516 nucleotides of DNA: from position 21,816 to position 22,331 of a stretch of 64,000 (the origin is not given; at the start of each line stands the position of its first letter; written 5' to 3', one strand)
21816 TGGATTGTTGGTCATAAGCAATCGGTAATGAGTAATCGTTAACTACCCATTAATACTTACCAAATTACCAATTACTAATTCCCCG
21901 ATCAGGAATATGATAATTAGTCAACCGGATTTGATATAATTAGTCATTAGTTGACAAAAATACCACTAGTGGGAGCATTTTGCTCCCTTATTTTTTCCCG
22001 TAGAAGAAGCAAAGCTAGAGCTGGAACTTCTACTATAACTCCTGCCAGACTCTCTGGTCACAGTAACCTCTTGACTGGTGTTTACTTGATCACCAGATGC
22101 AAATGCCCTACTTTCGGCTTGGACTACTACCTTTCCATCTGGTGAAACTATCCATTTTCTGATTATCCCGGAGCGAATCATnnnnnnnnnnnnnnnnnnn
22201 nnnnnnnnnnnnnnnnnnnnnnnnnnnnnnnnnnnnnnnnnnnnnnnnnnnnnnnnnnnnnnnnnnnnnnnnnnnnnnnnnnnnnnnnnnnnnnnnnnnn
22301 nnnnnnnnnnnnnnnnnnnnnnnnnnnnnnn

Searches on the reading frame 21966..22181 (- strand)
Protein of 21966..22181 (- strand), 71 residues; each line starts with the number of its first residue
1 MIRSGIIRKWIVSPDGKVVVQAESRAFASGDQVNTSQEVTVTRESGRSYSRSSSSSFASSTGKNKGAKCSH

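Call 6: search_protein_families(library=pfam, proteins=[window:21966-22181:-], max_evalue=0.1)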
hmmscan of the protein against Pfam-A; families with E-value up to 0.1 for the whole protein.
window:21966-22181:- (71 aa): 0 families

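Call 7: search_protein_families(library=ncbifam, proteins=[window:21966-22181:-], max_evalue=0.1)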
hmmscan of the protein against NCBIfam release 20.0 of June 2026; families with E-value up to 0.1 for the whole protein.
window:21966-22181:- (71 aa): 0 families

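Call 12: find_homologous_proteins(query=window:21969-22181:-, max_evalue=1)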
Query seq(71 aa) (71 aa): 6 proteins with E <= 1 among 6 candidates.
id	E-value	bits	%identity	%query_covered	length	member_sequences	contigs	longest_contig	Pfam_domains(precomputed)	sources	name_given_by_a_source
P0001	7.0e-34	131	100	96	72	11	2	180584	-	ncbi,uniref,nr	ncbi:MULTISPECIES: hypothetical protein [unclassified Moorena]|uniref:hypothetical protein n=1 Tax=u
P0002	9.7e-31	122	87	100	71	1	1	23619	-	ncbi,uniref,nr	ncbi:hypothetical protein [Moorena sp. SIO3H5]|uniref:hypothetical protein n=1 Tax=Moorena sp. SIO3H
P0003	2.1e-29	117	85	100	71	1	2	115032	-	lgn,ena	-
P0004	1.9e-27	111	88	96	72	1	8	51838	-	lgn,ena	-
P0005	8.5e-27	109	85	96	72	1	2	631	-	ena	-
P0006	6.0e-26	107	85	96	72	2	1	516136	-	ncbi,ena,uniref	ncbi:hypothetical protein [Moorena producens]|uniref:hypothetical protein n=1 Tax=Moorena producens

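Call 23: search_protein_representatives(alignment_id=A1)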
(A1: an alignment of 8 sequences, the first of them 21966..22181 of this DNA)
Query: 8 sequences, 71 profile positions. Proteins with E-value up to 0.001 (for the whole library): 29; up to 1e-10: 5; up to 1e-30: 0. The best 29 are listed.
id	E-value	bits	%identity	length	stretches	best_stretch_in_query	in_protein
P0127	7.6e-19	83.6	-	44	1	1-44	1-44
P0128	2.3e-17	78.8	-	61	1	1-60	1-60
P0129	6.2e-17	77.4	-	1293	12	13-43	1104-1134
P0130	1.5e-16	76.2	-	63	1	1-60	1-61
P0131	3.3e-13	65.5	-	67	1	1-61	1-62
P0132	8.9e-08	48.1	-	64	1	1-64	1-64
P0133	2.1e-07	46.9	-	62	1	1-58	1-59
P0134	2.3e-07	46.8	-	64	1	6-54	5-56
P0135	2.9e-07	46.5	-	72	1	1-62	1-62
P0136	7.5e-07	45.1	-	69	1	1-61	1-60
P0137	4.3e-06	42.7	-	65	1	1-60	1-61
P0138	7.8e-06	41.9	-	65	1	5-60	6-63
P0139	8.0e-06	41.8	-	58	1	5-61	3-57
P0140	1.3e-05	41.1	-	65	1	1-61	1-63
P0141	1.5e-05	41.0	-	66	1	1-62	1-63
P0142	1.6e-05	40.9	-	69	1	1-63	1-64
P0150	3.1e-04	36.7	-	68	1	1-60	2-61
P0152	5.4e-04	36.0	-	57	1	1-56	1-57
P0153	8.4e-04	35.4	-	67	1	3-62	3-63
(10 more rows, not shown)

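Call 26: search_protein_families(library=ncbifam, proteins=[P0153, P0141, P0137, P0150, P0142, P0128, P0135, P0152], max_evalue=10)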
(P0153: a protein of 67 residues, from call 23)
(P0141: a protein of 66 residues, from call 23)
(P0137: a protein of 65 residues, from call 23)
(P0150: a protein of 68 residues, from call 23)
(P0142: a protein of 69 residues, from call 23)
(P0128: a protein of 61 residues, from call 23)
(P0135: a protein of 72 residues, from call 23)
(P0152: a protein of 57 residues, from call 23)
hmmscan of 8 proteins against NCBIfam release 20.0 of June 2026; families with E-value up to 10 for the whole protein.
P0153 (67 aa): 0 families

P0141 (66 aa): 0 families

P0137 (65 aa): 0 families

P0150 (68 aa): 0 families

P0142 (69 aa): 0 families

P0128 (61 aa): 0 families

P0135 (72 aa): 3 families
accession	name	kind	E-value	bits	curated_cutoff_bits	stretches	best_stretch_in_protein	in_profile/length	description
NF011803.0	PRK15272.1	equivalog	0.034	13.7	457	1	26-60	38-72/242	pertussis-like toxin subunit ArtA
NF033760.1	gliding_GltG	equivalog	0.059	11.9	650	1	5-40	587-620/650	adventurous gliding motility protein GltG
NF033849.1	ser_rich_anae_1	subfamily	1.8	5.7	650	1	19-67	311-359/1163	serine-rich protein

P0152 (57 aa): 0 families

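Call 27: search_protein_families(library=pfam, proteins=[P0153, P0141, P0137, P0150, P0142, P0128, P0135, P0152], max_evalue=10)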
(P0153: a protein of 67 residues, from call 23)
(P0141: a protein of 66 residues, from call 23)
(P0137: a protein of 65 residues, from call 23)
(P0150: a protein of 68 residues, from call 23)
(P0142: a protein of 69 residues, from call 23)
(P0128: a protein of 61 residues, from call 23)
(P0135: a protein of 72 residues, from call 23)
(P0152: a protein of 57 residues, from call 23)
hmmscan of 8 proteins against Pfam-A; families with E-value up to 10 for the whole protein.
P0153 (67 aa): 0 families

P0141 (66 aa): 0 families

P0137 (65 aa): 0 families

P0150 (68 aa): 0 families

P0142 (69 aa): 2 families
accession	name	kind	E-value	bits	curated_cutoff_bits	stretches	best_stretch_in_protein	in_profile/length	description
PF12160.13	Fibrinogen_aC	-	0.011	16.1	22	1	2-39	16-51/68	Fibrinogen alpha C domain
PF10500.14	SR-25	-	9.3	6.2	40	1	34-68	52-86/226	Nuclear RNA-splicing-associated protein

P0128 (61 aa): 3 families
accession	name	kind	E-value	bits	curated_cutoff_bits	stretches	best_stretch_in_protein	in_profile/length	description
PF25247.1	LbH_GLGC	-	0.045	14.1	27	1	5-43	11-48/135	GLGC left-handed parallel beta-helix domain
PF20606.3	DUF6799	-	0.27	11.5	26.8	1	6-42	22-58/63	Domain of unknown function (DUF6799)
PF10500.14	SR-25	-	0.36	10.8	40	1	29-59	47-77/226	Nuclear RNA-splicing-associated protein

P0135 (72 aa): 1 family
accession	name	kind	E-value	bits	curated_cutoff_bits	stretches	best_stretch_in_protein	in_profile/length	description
PF05687.18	BES1_N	-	0.06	14.2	25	1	8-64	57-119/149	BES1/BZR1 plant transcription factor, N-terminal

P0152 (57 aa): 0 families

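Call 35: find_homologous_proteins(query=A3, max_evalue=0.01)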
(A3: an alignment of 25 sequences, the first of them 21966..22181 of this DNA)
Query A3 (25 sequences) (71 aa, profile of the alignment): 191 proteins with E <= 0.01 among 6157 candidates; the best 120 are listed.
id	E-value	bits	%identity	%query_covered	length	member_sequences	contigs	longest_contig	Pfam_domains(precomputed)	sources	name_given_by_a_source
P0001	5.4e-24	102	100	96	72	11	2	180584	-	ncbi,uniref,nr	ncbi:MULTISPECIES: hypothetical protein [unclassified Moorena]|uniref:hypothetical protein n=1 Tax=u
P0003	2.0e-23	100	85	100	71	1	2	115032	-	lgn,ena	-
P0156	5.4e-23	98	49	65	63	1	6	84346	-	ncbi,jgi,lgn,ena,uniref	ncbi:hypothetical protein [Scytonema sp. PCC 10023]|uniref:hypothetical protein n=1 Tax=Scytonema sp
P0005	6.0e-23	98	85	96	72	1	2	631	-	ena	-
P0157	7.8e-23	98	49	59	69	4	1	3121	-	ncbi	-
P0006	2.0e-22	97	85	96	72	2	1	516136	-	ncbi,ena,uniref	ncbi:hypothetical protein [Moorena producens]|uniref:hypothetical protein n=1 Tax=Moorena producens 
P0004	3.2e-22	96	88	96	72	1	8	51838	-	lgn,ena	-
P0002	5.0e-22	95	87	100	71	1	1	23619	-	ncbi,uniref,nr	ncbi:hypothetical protein [Moorena sp. SIO3H5]|uniref:hypothetical protein n=1 Tax=Moorena sp. SIO3H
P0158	8.2e-22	95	47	68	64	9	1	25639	-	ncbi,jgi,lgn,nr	ncbi:MAG: hypothetical protein KME38_27420 [Spirirestis rafaelensis WJT71-NPBG6]|jgi:hypothetical pr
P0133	1.1e-21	94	44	59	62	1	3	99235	-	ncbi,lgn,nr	ncbi:MAG: hypothetical protein RMX68_008910 [Aulosira sp. ZfuVER01]|nr:hypothetical protein [Aulosir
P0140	1.3e-21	94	44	69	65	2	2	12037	-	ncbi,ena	-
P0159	1.3e-21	94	47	68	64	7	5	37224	-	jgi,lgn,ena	jgi:hypothetical protein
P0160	3.0e-21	93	45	90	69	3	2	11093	-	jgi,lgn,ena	-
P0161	7.3e-21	92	59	46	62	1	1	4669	-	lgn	-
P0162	7.5e-21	91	49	51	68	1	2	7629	-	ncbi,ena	-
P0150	3.0e-20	90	44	58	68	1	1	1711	-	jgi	jgi:hypothetical protein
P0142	3.4e-20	89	45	58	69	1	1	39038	-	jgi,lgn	jgi:hypothetical protein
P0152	3.5e-20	89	38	66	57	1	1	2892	-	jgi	jgi:hypothetical protein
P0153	3.9e-20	89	50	52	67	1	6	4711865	-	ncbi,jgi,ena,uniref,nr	ncbi:hypothetical protein [Planktothrix agardhii]|jgi:hypothetical protein|uniref:hypothetical prote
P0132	1.0e-19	88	54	58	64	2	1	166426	-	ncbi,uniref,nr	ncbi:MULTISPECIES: hypothetical protein [Cyanophyceae]|uniref:hypothetical protein n=1 Tax=Cyanophyc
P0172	1.6e-19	87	43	83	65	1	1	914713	-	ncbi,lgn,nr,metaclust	ncbi:hypothetical protein SD80_015780 [Scytonema tolypothrichoides VB-61278]|nr:hypothetical protein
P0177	3.6e-19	86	50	42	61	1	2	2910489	-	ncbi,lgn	-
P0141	7.4e-19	85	40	58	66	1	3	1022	-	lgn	-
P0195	2.9e-18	83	52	38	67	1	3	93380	-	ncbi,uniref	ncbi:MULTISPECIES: hypothetical protein [unclassified Microcoleus]|uniref:hypothetical protein n=1 T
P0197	3.8e-18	83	44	45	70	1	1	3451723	-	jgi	jgi:hypothetical protein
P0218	1.1e-17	81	51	58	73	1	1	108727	-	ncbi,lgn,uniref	ncbi:hypothetical protein [Calothrix sp. CCY 0018]|uniref:hypothetical protein n=1 Tax=Calothrix sp.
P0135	2.1e-17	80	53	45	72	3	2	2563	-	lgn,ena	-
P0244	2.6e-16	77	49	51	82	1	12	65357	-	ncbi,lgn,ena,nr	ncbi:MAG TPA: hypothetical protein DEG17_09650 [Cyanobacteria bacterium UBA11149]|nr:hypothetical pr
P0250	6.4e-16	76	45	44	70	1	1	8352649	-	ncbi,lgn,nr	ncbi:hypothetical protein NIES2107_17960 [Nostoc carneum NIES-2107]|nr:hypothetical protein NIES2107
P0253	1.0e-15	75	42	44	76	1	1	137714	-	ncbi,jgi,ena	jgi:hypothetical protein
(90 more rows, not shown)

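Call 36: find_encoding_contigs(protein=P0156, flank=10000, max_places=2)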
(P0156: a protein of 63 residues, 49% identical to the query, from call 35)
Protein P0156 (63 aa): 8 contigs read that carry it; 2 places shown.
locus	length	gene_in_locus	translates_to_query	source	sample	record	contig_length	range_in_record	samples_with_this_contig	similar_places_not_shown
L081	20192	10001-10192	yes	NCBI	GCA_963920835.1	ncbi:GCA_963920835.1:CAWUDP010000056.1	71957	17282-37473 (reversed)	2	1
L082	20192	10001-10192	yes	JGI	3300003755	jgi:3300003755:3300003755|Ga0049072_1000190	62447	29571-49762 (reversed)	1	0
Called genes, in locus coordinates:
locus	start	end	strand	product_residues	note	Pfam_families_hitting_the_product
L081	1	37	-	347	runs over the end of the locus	PF04389:Peptidase_M28 (faint), PF05343:Peptidase_M42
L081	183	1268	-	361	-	PF00657:Lipase_GDSL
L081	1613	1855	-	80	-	-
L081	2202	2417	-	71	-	-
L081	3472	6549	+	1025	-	PF00027:cNMP_binding, PF03412:Peptidase_C39, PF12385:Peptidase_C70 (weak), PF00664:ABC_membrane, PF00005:ABC_tran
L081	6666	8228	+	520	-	PF25919:BSH_CusB (faint), PF25917:BSH_RND (faint), PF25973:BSH_CzcB (weak), PF26002:Beta-barrel_AprE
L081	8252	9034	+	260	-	PF13616:Rotamase_3 (faint), PF13145:Rotamase_2 (weak), PF00639:Rotamase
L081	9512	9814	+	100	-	-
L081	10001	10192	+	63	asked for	-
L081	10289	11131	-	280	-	-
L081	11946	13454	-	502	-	PF00675:Peptidase_M16 (weak), PF05193:Peptidase_M16_C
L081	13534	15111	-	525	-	PF00675:Peptidase_M16, PF05193:Peptidase_M16_C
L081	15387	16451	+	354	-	PF25106:VWA_4 (faint)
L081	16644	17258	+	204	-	PF00440:TetR_N, PF14246:TetR_C_7 (weak)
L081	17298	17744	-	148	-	PF14229:DUF4332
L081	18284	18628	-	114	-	PF05542:DUF760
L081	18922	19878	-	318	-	PF00140:Sigma70_r1_2, PF04542:Sigma70_r2, PF04539:Sigma70_r3, PF08281:Sigma70_r4_2 (faint), PF04545:Sigma70_r4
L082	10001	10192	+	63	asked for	-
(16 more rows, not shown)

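Call 37: find_encoding_contigs(protein=P0250, flank=10000, max_places=2)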
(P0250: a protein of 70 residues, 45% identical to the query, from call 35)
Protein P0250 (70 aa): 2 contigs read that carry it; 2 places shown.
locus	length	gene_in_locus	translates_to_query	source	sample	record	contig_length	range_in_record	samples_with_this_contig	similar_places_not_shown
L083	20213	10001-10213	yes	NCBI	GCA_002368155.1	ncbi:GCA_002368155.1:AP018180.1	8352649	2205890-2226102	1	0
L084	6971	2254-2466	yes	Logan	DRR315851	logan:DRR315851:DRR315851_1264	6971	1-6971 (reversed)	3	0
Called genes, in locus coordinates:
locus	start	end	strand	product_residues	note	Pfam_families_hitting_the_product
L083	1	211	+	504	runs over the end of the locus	PF00370:FGGY_N, PF02782:FGGY_C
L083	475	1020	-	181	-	PF07176:DUF1400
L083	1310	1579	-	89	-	PF04226:Transgly_assoc (weak)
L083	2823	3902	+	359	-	PF00478:IMPDH (faint), PF03060:NMO, PF01070:FMN_dh (faint)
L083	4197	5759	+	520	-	PF01593:Amino_oxidase, PF13450:NAD_binding_8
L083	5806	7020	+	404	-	PF00070:Pyr_redox (faint), PF01266:DAO, PF01593:Amino_oxidase, PF03486:HI0933_like (faint), PF07992:Pyr_redox_2 (faint), PF13450:NAD_binding_8, PF13738:Pyr_redox_3 (faint)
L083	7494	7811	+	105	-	-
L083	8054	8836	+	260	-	PF13145:Rotamase_2 (faint)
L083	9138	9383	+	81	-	-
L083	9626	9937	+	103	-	-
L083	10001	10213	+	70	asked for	-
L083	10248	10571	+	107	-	-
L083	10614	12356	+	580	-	PF13480:Acetyltransf_6, PF12895:ANAPC3, PF13371:TPR_9, PF13414:TPR_11, PF00515:TPR_1, PF07719:TPR_2, PF13424:TPR_12, PF13432:TPR_16, +14 more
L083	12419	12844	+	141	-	PF07862:Nif11 (faint)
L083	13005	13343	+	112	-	-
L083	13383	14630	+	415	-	PF04055:Radical_SAM, PF13186:SPASM (faint)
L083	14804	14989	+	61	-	-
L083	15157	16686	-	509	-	PF00675:Peptidase_M16, PF05193:Peptidase_M16_C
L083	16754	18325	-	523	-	PF00675:Peptidase_M16, PF05193:Peptidase_M16_C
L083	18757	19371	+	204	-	PF00440:TetR_N, PF14246:TetR_C_7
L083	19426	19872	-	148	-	PF14229:DUF4332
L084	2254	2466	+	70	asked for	-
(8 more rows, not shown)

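Call 38: find_encoding_contigs(protein=P0132, flank=10000, max_places=2)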
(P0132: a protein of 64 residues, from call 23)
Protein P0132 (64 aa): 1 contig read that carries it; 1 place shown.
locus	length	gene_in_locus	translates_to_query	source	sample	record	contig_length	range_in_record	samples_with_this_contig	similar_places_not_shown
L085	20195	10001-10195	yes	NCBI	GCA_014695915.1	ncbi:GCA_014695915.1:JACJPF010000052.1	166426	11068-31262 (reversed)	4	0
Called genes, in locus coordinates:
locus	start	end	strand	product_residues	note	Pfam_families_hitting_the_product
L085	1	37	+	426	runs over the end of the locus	PF05977:MFS_3, PF07690:MFS_1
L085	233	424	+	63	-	-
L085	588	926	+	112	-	-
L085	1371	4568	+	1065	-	PF00027:cNMP_binding (faint), PF03412:Peptidase_C39, PF00664:ABC_membrane, PF00005:ABC_tran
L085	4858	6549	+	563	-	PF25919:BSH_CusB (faint), PF25917:BSH_RND (faint), PF25984:BSH_YknX (weak), PF00364:Biotin_lipoyl (faint), PF26002:Beta-barrel_AprE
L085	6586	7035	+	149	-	PF28069:HetP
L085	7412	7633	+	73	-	-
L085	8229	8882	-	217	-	-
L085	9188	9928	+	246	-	PF13145:Rotamase_2 (weak), PF00639:Rotamase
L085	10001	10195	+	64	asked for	-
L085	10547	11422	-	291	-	-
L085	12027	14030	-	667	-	PF08447:PAS_3, PF00989:PAS, PF08447:PAS_3, PF08448:PAS_4, PF13426:PAS_9 (weak), PF08448:PAS_4 (weak), PF00512:HisKA, PF02518:HATPase_c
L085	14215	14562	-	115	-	PF01329:Pterin_4a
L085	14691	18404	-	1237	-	PF00176:SNF2-rel_dom (weak), PF04851:ResIII (weak), PF00271:Helicase_C (faint), PF05148:Methyltransf_8, PF08241:Methyltransf_11 (weak)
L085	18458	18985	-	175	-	-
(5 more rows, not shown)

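Call 39: find_encoding_contigs(protein=P0153, flank=10000, max_places=1)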
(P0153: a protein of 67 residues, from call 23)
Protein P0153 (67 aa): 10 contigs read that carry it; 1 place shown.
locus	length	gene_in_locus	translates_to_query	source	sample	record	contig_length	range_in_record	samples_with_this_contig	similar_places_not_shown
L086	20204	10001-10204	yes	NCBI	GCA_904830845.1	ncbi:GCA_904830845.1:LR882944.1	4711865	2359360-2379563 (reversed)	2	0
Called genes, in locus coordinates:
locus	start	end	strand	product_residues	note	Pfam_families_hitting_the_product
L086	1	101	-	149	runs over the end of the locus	-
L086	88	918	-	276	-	PF13182:DUF4007 (weak)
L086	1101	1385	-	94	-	-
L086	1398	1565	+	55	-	-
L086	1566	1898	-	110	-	PF00111:Fer2 (weak), PF13510:Fer2_4 (weak)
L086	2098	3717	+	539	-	PF00682:HMGL-like, PF22617:HCS_D2, PF08502:LeuA_dimer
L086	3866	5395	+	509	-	PF00493:MCM (faint), PF05362:Lon_C (weak), PF13541:ChlI, PF01078:Mg_chelatase, PF07728:AAA_5 (weak), PF13335:Mg_chelatase_C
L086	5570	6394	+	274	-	-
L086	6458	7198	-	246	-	PF13616:Rotamase_3 (weak), PF00639:Rotamase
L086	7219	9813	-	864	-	PF00353:HemolysinCabind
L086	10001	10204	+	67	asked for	-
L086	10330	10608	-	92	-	-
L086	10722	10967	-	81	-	-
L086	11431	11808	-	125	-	PF28069:HetP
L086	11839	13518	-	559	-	PF25919:BSH_CusB (faint), PF25917:BSH_RND (weak), PF25973:BSH_CzcB (faint), PF25984:BSH_YknX (faint), PF26002:Beta-barrel_AprE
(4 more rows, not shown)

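Call 40: find_encoding_contigs(protein=P0218, flank=10000, max_places=1)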
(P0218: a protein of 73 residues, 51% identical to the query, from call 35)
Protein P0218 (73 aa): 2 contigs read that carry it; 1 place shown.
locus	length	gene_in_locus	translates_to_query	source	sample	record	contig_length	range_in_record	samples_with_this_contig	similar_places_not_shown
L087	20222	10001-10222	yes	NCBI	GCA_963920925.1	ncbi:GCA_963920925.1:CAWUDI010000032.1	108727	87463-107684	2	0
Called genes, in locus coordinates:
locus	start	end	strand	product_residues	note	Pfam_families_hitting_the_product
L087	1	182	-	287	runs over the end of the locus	-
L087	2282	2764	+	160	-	-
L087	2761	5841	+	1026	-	PF00027:cNMP_binding, PF03412:Peptidase_C39, PF00664:ABC_membrane, PF00005:ABC_tran, PF02463:SMC_N (faint)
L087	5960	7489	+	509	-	PF25973:BSH_CzcB (faint), PF26002:Beta-barrel_AprE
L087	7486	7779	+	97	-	-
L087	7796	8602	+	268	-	PF00639:Rotamase (faint), PF13145:Rotamase_2 (weak)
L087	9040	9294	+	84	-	-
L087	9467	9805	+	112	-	-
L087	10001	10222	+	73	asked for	-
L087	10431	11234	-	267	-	-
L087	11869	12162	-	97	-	-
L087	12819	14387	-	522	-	PF00675:Peptidase_M16, PF05193:Peptidase_M16_C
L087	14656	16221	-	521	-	PF00675:Peptidase_M16, PF05193:Peptidase_M16_C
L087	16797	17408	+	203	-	PF00440:TetR_N, PF14246:TetR_C_7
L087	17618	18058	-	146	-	PF14229:DUF4332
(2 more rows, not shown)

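Call 41: find_encoding_contigs(protein=P0197, flank=10000, max_places=1)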
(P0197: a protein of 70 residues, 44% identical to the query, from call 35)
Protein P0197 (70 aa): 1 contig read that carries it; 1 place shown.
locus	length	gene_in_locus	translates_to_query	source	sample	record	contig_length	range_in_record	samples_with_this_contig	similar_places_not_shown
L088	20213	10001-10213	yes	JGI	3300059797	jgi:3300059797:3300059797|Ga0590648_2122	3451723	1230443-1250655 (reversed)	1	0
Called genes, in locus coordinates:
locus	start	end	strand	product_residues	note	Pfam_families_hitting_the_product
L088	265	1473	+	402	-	PF00069:Pkinase, PF01636:APH (faint), PF07714:PK_Tyr_Ser-Thr (weak)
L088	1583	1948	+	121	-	-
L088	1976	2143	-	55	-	-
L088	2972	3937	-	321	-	PF00154:RecA_N, PF06745:ATPase (faint), PF08423:Rad51 (weak), PF27531:MT3502_N (weak), PF21096:RecA_C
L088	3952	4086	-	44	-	-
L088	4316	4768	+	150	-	PF00849:PseudoU_synth_2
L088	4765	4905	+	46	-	-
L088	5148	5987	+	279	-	-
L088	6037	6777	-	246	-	PF13624:SurA_N_3 (weak), PF13145:Rotamase_2 (faint), PF13616:Rotamase_3 (faint), PF00639:Rotamase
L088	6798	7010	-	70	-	-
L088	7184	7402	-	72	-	-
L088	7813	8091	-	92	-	-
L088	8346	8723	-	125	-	-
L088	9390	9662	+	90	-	-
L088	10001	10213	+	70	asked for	-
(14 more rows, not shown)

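Call 42: find_encoding_contigs(protein=P0177, flank=10000, max_places=1)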
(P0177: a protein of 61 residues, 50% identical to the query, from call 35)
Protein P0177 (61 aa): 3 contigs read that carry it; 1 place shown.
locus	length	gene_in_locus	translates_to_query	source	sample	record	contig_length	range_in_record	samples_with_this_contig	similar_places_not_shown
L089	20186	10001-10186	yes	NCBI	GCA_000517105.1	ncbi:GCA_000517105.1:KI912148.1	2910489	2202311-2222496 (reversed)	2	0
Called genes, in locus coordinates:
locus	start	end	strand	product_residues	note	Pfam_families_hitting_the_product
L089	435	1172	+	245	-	PF13145:Rotamase_2 (weak), PF00639:Rotamase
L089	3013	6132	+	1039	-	PF00027:cNMP_binding, PF03412:Peptidase_C39, PF00664:ABC_membrane, PF00005:ABC_tran, PF02463:SMC_N (faint)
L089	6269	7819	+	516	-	PF25919:BSH_CusB (faint), PF00364:Biotin_lipoyl (faint), PF25917:BSH_RND (faint), PF25973:BSH_CzcB (weak), PF25984:BSH_YknX (faint), PF26002:Beta-barrel_AprE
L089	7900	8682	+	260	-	PF00639:Rotamase (faint), PF13145:Rotamase_2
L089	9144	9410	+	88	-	-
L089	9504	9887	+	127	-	-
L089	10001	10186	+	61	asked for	-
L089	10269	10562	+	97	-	PF12559:Inhibitor_I10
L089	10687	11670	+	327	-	PF21068:ATPgraspMvdD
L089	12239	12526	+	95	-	-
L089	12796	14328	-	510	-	PF00675:Peptidase_M16, PF05193:Peptidase_M16_C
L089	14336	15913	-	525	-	PF00675:Peptidase_M16 (weak), PF05193:Peptidase_M16_C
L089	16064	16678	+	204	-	PF00440:TetR_N, PF14246:TetR_C_7, PF16859:TetR_C_11 (weak)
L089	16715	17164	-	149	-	PF14229:DUF4332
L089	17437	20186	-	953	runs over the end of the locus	PF00072:Response_reg, PF00989:PAS, PF08447:PAS_3, PF08448:PAS_4, PF13426:PAS_9, PF00989:PAS, PF08448:PAS_4, PF13426:PAS_9, +10 more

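Call 43: find_encoding_contigs(protein=P0195, flank=10000, max_places=1)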
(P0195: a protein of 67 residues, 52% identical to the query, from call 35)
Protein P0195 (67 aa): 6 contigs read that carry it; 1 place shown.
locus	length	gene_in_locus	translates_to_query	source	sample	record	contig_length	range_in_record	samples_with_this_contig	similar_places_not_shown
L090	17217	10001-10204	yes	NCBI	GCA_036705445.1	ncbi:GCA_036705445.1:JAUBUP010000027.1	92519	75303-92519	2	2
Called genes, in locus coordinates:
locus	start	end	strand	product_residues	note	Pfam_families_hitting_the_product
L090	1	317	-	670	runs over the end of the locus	PF00270:DEAD (faint), PF04851:ResIII, PF17757:UvrB_inter, PF27431:UvrB_3rd, PF00271:Helicase_C, PF12344:UvrB, PF02151:UVR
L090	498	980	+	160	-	-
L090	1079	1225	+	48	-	-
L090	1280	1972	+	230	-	PF00300:His_Phos_1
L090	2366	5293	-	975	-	PF13433:Peripla_BP_5, PF13458:Peripla_BP_6, PF01094:ANF_receptor (faint), PF00672:HAMP, PF00512:HisKA, PF02518:HATPase_c, PF00072:Response_reg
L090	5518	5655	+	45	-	-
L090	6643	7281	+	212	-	PF20042:DUF6444 (faint)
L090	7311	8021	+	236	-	PF03050:DDE_Tnp_IS66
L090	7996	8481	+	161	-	PF26002:Beta-barrel_AprE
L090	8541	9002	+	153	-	PF28069:HetP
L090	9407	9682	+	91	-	-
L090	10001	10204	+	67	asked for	-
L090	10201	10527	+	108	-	-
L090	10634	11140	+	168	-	-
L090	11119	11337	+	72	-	PF00639:Rotamase (weak), PF13145:Rotamase_2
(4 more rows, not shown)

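Call 51: predict_structure(alignment_id=A4)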
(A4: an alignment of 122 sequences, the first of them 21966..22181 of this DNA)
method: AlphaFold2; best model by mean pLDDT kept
length: 71 residues; sequences in the alignment: 122
mean_pLDDT: 86.2   pTM: 0.64
mean pLDDT of the five models: 86.2, 85.4, 84.9, 83.8, 83.5
residues with pLDDT >= 90: 43; 70-90: 17; 50-70: 10; < 50: 1
segments of 3 or more residues with pLDDT < 50: none
pLDDT, mean of each block of 10 residues (from residue 1): 90 93 93 89 88 93 61 45
secondary structure, 60 per line:
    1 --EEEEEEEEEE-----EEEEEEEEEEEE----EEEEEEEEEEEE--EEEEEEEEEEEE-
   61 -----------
elements in order: E3-12 E18-29 E34-45 E48-59
